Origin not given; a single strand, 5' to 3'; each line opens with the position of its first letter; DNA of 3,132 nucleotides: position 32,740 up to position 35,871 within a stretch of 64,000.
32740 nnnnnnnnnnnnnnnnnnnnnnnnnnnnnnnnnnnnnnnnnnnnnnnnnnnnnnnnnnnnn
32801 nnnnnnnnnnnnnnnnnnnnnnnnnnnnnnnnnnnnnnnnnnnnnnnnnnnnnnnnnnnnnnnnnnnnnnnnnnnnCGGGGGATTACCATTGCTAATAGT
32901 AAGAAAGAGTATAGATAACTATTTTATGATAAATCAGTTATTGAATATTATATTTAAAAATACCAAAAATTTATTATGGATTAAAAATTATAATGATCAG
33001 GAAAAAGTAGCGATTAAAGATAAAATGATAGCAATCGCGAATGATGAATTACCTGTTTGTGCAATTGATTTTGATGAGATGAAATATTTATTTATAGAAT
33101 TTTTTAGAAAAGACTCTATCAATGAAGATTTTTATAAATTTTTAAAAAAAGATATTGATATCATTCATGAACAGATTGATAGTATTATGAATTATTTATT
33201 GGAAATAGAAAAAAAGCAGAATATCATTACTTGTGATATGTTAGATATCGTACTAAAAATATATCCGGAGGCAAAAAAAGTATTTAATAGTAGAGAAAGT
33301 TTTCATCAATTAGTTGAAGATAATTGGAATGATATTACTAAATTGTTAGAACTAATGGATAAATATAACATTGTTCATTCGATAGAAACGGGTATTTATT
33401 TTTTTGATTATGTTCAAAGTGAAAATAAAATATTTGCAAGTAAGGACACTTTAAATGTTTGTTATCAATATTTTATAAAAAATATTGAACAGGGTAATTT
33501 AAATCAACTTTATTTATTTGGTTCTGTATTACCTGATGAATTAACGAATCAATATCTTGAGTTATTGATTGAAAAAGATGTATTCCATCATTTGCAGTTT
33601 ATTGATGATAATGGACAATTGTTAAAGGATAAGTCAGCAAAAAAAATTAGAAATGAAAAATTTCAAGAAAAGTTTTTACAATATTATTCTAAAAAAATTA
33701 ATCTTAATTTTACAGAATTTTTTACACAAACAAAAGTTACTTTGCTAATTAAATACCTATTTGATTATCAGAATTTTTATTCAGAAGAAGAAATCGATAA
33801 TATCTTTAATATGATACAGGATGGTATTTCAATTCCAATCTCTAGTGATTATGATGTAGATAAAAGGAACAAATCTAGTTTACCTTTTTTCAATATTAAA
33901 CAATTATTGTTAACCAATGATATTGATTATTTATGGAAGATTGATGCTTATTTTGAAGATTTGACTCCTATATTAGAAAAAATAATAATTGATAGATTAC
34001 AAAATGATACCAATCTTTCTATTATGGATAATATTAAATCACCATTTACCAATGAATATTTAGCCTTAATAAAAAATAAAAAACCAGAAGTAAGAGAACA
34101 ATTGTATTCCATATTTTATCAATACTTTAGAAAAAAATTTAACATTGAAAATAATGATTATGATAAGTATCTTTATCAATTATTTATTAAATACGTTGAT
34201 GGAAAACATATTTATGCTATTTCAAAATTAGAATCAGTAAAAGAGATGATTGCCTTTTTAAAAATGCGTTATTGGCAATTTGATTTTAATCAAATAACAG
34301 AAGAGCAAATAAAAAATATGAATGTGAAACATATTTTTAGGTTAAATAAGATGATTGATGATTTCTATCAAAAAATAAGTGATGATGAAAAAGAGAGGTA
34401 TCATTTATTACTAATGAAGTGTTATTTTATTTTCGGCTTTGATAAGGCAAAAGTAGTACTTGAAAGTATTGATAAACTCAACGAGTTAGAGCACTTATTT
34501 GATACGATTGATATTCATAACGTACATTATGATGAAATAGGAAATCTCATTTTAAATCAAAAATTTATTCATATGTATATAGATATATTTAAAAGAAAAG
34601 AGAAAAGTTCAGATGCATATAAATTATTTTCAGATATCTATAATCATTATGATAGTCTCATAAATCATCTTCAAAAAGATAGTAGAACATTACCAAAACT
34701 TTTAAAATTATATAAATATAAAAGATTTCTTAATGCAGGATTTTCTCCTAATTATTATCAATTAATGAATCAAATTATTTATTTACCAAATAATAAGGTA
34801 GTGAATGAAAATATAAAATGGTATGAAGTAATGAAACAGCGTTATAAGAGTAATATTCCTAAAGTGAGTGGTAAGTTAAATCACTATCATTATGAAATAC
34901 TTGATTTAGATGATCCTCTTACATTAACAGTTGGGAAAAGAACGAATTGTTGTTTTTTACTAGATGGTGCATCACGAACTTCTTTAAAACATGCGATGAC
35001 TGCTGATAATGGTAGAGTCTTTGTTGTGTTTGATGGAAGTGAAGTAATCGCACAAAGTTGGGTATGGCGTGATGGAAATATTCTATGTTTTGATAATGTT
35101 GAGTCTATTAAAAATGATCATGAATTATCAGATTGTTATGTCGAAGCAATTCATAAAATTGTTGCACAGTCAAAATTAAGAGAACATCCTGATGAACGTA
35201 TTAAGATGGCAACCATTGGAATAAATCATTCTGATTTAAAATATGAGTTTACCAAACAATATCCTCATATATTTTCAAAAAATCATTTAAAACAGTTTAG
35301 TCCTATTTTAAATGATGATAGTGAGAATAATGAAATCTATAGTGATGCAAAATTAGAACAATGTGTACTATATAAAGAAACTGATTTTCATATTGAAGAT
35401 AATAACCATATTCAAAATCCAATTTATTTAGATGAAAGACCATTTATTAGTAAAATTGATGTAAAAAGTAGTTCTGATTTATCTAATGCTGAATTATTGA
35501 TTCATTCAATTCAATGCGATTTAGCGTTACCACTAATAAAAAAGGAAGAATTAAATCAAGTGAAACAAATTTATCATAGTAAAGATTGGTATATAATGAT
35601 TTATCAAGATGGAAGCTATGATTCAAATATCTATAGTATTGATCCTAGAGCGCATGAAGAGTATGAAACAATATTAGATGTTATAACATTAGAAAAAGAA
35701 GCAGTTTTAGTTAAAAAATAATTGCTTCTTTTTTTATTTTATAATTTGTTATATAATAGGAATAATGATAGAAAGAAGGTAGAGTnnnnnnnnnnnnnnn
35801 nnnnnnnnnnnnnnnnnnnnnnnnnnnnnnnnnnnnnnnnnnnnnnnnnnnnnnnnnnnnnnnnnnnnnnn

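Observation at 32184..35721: Orphan two-gene operon: ankyrin-repeat protein plus 943-aa protein of no recognisable family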

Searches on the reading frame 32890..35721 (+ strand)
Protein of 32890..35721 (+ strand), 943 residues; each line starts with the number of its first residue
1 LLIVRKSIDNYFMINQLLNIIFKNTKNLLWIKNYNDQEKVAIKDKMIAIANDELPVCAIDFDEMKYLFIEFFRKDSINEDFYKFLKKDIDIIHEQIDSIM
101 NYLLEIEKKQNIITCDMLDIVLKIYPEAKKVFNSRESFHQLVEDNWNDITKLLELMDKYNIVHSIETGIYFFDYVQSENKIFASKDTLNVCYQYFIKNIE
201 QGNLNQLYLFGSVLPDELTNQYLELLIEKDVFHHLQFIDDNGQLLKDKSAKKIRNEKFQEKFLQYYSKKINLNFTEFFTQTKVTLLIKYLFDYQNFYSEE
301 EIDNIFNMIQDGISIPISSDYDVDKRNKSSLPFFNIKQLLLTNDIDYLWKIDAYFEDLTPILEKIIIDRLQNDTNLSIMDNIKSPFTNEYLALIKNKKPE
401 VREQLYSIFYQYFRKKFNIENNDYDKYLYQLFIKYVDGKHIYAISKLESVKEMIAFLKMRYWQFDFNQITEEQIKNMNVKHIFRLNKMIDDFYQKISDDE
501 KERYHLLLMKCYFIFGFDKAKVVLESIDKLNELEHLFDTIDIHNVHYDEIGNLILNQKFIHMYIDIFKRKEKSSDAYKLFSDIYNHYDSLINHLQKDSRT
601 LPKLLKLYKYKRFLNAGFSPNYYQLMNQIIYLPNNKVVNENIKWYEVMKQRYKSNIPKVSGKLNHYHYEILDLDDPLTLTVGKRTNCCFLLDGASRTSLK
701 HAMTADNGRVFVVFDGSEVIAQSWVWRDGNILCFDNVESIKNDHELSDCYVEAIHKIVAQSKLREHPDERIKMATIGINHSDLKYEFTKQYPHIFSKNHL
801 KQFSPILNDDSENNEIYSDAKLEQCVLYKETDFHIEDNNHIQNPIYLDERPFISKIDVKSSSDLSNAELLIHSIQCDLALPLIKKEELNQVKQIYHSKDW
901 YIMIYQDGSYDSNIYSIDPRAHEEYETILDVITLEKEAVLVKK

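Call 3: search_protein_families(library=pfam, proteins=[window:32890-35721:+], max_evalue=1)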
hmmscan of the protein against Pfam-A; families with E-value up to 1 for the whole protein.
window:32890-35721:+ (943 aa): 0 families

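Call 4: search_protein_families(library=padloc, proteins=[window:32890-35721:+], max_evalue=1)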
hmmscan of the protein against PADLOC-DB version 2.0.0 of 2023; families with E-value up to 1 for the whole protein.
window:32890-35721:+ (943 aa): 0 families

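Call 6: search_protein_families(library=ncbifam, proteins=[window:32890-35721:+], max_evalue=1)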
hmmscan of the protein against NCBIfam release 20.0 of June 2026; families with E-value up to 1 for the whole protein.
window:32890-35721:+ (943 aa): 0 families

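Call 7: search_protein_families(library=phrogs, proteins=[window:32890-35721:+], max_evalue=1)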
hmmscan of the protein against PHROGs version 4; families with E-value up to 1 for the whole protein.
window:32890-35721:+ (943 aa): 1 family
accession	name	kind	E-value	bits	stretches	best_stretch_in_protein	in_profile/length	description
phrog_6430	-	unknown function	0.07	14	1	726-763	20-58/60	-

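Call 8: search_solved_structures(query=window:32890-35721:+, max_evalue=10, show_alignments=2)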
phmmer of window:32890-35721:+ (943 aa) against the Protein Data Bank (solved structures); distinct sequences matched with E-value up to 10: 3.
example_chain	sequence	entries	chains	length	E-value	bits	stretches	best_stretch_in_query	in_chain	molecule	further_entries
4inw_A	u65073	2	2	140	0.8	11.2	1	72-95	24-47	Pheromone-binding protein 1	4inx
2kph_A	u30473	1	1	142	0.81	11.2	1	72-95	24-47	Pheromone binding protein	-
1uw0_A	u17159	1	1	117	1.3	10.5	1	474-536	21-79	DNA LIGASE III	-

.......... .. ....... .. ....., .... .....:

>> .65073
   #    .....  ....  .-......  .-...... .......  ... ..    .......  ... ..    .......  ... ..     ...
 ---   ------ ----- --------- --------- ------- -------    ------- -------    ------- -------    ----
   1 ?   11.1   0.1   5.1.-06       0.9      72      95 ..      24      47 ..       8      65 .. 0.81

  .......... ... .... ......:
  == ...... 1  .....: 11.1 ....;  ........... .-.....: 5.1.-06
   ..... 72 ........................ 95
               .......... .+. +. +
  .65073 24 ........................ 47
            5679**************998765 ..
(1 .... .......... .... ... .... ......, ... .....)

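Call 9: find_homologous_proteins(query=window:32890-35721:+, max_evalue=0.001)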
Query window:32890-35721:+ (943 aa): 3 proteins with E <= 0.001 among 8000 candidates.
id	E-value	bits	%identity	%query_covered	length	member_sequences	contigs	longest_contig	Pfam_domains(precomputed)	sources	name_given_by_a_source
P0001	0.0e+0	2032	98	99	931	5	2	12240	-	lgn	-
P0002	0.0e+0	1592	76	98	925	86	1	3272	-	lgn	-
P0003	0.0e+0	1228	61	100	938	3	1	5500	-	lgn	-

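Call 12: find_encoding_contigs(protein=P0003, flank=10000)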
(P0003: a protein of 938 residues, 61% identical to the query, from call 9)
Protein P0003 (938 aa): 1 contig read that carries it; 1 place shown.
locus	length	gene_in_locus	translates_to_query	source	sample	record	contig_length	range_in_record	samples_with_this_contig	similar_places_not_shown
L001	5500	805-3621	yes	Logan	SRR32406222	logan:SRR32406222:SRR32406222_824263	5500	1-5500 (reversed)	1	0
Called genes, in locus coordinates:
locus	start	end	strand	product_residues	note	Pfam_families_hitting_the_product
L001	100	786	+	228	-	-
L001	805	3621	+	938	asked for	-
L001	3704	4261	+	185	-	-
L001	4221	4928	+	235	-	PF01048:PNP_UDP_1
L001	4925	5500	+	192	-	?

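Call 13: find_encoding_contigs(protein=P0002, flank=10000)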
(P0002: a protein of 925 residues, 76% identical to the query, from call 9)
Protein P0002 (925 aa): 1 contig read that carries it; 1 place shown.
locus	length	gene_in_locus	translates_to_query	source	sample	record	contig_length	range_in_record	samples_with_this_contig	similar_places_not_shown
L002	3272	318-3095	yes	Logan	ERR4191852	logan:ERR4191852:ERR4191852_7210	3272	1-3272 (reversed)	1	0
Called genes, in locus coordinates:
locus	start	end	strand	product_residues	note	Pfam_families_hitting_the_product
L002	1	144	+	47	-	?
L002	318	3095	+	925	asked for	-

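Call 14: find_related_loci(query=A1, collection=genome_contigs, flank=10000)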
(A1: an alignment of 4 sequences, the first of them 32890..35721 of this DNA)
Query A1 (943 aa) in genome_contigs; peptide patterns used: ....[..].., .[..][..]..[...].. (x = any residue, [..] = any of these).
387 stretches matched a pattern; 1 encode a relative of the query (tblastn E <= 1e-3); 1 distinct loci.
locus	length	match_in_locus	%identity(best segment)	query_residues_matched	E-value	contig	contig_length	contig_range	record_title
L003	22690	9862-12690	76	1-943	0e+0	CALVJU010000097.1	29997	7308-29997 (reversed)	MAG: uncultured Bacilli bacterium isolate E11__bin86 genome assembly, contig: E11__k127_6003312, whole genome shotgun se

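Call 21: search_protein_families(library=pfam, proteins=[L003:12825-14999:+, L003:15007-15900:+, L003:9206-9745:+, L003:7394-8098:+, L003:3832-4437:+], max_evalue=0.01)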
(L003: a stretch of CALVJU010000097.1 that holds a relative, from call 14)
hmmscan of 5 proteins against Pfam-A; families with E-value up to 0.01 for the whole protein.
L003:12825-14999:+ (724 aa): 4 families
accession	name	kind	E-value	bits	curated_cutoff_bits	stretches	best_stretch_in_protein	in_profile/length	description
PF07728.20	AAA_5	-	2.9e-15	56.9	22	1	490-621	2-139/139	AAA domain (dynein-related subfamily)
PF00004.35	AAA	-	6.9e-05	23.7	21.2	1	490-564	1-73/131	ATPase family associated with various cellular activities (AAA)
PF20030.5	bpMoxR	-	0.0011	18.5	27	1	487-601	31-149/205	MoxR domain in the MoxR-vWA-beta-propeller ternary systems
PF00158.32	Sigma54_activat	-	0.0039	17.3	20.2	0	475-597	10-142/168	Sigma-54 interaction domain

L003:15007-15900:+ (297 aa): 1 family
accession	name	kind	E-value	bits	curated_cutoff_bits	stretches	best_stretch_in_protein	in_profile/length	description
PF23822.1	DUF7192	-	5.3e-29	101.9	27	1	14-256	11-257/281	Domain of unknown function (DUF7192)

L003:9206-9745:+ (179 aa): 1 family
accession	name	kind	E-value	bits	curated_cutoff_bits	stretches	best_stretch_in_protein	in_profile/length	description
PF03413.25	PepSY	-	7.9e-09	36.1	24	1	111-172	2-59/60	Peptidase propeptide and YPEB domain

L003:7394-8098:+ (234 aa): 2 families
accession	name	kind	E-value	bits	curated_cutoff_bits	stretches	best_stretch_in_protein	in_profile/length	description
PF17774.7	YlmH_RBD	-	3.4e-09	37.4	23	1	74-136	20-82/84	Putative RNA-binding domain in YlmH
PF25818.1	MTRES1_C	-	0.00027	21.7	27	1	152-202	6-56/103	Mitochondrial transcription rescue factor 1, C-terminal domain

L003:3832-4437:+ (201 aa): 0 families

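Call 23: find_encoding_contigs(protein=P0001, flank=10000)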
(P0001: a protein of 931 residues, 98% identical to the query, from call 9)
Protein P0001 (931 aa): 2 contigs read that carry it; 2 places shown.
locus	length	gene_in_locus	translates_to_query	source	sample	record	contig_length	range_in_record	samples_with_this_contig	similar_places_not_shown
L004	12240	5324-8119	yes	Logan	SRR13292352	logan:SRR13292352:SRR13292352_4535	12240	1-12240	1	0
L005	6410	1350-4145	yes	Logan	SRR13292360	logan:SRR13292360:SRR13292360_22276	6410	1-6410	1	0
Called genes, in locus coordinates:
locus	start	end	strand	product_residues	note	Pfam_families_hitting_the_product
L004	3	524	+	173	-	?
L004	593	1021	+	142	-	-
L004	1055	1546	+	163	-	PF04073:tRNA_edit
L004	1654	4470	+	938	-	PF00005:ABC_tran (faint), PF02463:SMC_N (faint), PF03193:RsgA_GTPase (faint), PF13555:AAA_29 (faint), PF17760:UvrA_inter, PF17755:UvrA_DNA-bind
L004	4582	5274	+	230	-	PF13637:Ank_4 (faint)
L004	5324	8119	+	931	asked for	-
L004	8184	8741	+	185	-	-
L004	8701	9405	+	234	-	PF01048:PNP_UDP_1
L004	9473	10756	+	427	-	PF05193:Peptidase_M16_C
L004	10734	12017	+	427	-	PF00675:Peptidase_M16, PF05193:Peptidase_M16_C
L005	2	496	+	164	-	?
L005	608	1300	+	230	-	PF13637:Ank_4 (faint)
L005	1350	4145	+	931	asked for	-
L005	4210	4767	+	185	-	-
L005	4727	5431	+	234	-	PF01048:PNP_UDP_1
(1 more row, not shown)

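Call 31: search_protein_representatives(alignment_id=A1)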
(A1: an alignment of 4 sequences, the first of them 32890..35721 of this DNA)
Query: 4 sequences, 943 profile positions. Proteins with E-value up to 0.001 (for the whole library): 839; up to 1e-10: 357; up to 1e-30: 59. The best 150 are listed.
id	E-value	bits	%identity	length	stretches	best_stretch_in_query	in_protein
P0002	0.0e+00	1878.0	-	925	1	20-943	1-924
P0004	1.4e-73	265.4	-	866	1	380-931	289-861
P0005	1.3e-69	252.2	-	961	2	372-932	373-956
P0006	6.1e-66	240.1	-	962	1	396-928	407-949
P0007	1.8e-61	225.3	-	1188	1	468-927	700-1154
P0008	2.8e-58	214.7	-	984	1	273-932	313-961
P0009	2.2e-56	208.4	-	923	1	345-932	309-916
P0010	6.2e-56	207.0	-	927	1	430-932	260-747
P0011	9.6e-56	206.3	-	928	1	246-932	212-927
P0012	1.3e-55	205.9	-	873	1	372-931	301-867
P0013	7.7e-52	193.4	-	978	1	39-932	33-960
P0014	2.2e-51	191.9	-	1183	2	467-929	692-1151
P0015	2.6e-51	191.7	-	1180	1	468-796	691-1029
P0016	5.6e-51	190.6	-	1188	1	403-929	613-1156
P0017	1.2e-50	189.4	-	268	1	533-791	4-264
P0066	4.4e-29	118.1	-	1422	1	644-861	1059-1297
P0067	3.6e-28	115.1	-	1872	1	645-898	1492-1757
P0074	2.5e-26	109.0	-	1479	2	644-739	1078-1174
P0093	6.3e-24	101.0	-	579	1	644-741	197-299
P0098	1.4e-23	99.9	-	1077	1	644-748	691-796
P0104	3.3e-23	98.7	-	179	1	644-738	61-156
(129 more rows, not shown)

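Call 33: search_protein_families(library=pfam, proteins=[P0004, P0007, P0013, P0066, P0067, P0074, P0104, P0098, P0093], max_evalue=0.01)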
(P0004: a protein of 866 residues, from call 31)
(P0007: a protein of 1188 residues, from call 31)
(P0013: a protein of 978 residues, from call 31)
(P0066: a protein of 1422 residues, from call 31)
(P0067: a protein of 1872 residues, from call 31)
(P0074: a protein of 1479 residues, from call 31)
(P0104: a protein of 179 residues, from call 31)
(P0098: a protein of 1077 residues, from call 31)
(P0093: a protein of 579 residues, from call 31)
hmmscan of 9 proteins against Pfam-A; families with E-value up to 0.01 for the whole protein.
P0004 (866 aa): 1 family
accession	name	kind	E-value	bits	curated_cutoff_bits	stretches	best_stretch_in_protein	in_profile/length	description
PF14890.11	Intein_splicing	-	0.0085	16.4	35.8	0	98-207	69-115/155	Intein splicing domain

P0007 (1188 aa): 0 families

P0013 (978 aa): 1 family
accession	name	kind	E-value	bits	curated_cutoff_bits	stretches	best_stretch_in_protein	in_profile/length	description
PF00657.28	Lipase_GDSL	-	0.0042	17.7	23.6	0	806-909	79-167/208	GDSL-like Lipase/Acylhydrolase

P0066 (1422 aa): 0 families

P0067 (1872 aa): 0 families

P0074 (1479 aa): 0 families

P0104 (179 aa): 0 families

P0098 (1077 aa): 1 family
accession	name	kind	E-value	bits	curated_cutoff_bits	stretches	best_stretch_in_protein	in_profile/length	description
PF06926.16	Rep_Org_C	-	0.0021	18.8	27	1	916-981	3-67/95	Putative replisome organiser protein C-terminus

P0093 (579 aa): 0 families

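Call 38: find_homologous_proteins(query=A2, max_evalue=0.001)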
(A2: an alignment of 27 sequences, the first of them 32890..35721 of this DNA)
Query A2 (27 sequences) (943 aa, profile of the alignment): 5 proteins with E <= 0.001 among 8000 candidates.
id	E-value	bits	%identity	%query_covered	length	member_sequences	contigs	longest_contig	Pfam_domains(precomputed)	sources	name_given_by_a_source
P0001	1.3e-247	843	98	99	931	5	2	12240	-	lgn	-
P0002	2.3e-242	825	76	98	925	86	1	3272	-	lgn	-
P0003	2.5e-224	766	61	100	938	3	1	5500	-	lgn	-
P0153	2.8e-29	120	46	10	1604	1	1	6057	-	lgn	-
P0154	1.3e-7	48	23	28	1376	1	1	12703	-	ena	-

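Call 39: list_cluster_members(proteins=[P0004, P0005, P0007, P0013, P0066, P0067, P0074, P0098, P0010, P0093])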
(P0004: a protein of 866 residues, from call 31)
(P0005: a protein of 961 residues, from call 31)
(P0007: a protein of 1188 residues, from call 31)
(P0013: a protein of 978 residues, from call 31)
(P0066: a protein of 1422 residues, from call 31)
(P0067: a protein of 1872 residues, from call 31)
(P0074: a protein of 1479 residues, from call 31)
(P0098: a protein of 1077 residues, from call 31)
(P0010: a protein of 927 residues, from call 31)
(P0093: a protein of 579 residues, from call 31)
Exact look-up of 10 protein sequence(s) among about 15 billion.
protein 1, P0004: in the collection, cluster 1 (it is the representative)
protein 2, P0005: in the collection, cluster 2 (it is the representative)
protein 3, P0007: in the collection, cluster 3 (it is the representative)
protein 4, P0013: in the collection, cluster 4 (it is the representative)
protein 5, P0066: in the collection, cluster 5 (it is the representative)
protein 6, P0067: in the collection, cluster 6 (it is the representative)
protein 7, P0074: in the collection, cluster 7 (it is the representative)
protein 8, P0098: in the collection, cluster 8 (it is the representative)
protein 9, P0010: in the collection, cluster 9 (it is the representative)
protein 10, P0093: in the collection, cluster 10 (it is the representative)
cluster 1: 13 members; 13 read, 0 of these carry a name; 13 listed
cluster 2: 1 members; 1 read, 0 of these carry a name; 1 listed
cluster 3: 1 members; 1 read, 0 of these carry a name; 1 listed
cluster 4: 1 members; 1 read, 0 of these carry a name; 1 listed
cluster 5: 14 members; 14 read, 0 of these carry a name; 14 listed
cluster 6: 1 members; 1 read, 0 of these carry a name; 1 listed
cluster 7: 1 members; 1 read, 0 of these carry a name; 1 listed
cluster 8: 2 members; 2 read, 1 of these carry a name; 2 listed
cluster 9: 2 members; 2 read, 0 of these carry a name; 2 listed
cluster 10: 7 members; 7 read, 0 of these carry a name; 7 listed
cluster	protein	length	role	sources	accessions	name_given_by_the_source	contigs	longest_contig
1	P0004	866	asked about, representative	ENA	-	-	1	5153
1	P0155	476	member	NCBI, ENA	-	-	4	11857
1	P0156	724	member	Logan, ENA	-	-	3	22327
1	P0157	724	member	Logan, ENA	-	-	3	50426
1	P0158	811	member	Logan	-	-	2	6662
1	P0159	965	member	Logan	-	-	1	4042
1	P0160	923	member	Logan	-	-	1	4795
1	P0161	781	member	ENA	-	-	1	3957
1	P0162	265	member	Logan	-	-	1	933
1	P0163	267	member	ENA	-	-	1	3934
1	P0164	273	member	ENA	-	-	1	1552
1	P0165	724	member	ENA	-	-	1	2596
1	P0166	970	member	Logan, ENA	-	-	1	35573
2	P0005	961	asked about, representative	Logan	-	-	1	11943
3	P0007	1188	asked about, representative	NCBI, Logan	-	-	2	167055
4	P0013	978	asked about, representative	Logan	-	-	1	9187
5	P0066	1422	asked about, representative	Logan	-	-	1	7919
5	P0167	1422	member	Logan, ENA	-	-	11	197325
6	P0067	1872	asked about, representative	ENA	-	-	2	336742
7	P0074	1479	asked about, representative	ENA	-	-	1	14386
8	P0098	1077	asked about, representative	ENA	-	-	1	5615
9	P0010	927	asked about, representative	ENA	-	-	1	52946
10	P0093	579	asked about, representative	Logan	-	-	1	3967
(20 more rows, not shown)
